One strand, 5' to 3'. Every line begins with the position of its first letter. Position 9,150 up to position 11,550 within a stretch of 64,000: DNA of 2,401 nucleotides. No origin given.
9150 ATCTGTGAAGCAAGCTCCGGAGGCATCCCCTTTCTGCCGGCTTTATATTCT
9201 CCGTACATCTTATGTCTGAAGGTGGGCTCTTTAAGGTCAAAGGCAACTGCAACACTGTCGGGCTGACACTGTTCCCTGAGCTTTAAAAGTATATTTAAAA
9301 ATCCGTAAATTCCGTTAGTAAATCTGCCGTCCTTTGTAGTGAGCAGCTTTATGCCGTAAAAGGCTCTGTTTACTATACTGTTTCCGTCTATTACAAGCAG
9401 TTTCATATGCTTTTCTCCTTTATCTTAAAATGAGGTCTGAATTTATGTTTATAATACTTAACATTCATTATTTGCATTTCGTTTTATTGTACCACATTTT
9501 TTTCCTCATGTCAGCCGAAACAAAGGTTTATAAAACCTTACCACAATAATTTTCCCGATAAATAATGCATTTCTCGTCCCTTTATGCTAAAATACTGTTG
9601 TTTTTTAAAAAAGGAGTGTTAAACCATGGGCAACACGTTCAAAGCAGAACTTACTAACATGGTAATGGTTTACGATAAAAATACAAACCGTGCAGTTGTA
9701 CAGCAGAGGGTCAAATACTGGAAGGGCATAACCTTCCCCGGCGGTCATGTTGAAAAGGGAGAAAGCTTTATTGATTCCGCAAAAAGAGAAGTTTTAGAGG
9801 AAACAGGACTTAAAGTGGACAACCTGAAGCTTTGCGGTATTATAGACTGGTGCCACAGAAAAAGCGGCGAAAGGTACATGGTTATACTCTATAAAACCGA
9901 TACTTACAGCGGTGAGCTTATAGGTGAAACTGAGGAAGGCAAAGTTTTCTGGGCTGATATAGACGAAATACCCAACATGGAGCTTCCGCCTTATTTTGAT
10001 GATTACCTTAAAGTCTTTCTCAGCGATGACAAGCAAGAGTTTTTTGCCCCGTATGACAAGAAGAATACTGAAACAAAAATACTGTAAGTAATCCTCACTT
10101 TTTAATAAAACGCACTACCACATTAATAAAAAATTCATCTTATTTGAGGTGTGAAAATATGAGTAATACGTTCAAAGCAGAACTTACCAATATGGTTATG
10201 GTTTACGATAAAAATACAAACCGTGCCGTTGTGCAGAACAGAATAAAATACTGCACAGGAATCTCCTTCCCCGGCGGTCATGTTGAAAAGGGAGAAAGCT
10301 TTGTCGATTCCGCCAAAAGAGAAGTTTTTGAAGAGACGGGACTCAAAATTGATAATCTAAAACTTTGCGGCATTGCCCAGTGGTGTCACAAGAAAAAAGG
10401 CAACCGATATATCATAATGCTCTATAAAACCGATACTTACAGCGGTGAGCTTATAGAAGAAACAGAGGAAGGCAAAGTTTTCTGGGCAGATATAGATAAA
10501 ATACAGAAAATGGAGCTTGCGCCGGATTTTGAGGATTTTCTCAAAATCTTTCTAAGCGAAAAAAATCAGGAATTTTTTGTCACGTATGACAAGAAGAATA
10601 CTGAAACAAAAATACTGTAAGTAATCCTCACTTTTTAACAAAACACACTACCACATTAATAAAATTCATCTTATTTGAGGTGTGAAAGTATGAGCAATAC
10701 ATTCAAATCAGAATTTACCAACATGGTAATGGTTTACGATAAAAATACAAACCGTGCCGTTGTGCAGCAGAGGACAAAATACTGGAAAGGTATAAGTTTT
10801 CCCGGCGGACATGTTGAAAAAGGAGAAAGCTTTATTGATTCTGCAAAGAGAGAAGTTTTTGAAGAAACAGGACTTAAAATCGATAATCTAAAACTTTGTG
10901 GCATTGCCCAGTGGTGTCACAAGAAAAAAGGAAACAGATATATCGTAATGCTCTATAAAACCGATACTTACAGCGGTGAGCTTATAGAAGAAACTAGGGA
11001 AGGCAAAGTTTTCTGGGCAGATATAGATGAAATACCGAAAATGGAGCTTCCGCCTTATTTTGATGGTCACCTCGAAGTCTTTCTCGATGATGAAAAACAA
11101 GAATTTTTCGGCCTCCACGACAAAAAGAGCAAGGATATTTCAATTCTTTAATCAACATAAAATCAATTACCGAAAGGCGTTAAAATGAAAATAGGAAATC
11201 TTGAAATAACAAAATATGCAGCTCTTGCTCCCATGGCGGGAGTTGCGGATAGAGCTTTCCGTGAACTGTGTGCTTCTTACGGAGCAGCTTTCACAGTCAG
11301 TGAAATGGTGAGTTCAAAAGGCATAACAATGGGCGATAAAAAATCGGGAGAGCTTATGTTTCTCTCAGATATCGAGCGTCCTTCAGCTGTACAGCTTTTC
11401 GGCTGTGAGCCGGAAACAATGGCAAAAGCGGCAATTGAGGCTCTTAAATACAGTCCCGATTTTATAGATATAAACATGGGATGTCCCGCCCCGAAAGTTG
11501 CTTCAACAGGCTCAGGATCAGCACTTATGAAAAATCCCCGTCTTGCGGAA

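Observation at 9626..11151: Tandem triplication of a small Nudix hydrolase gene with mosaic divergence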

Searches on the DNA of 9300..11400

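Call 50: search_rna_families(source=window, start=9300, end=11400, threshold=evalue, max_evalue=1)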
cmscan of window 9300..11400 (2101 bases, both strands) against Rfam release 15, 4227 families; matches with E-value up to 1: 0.
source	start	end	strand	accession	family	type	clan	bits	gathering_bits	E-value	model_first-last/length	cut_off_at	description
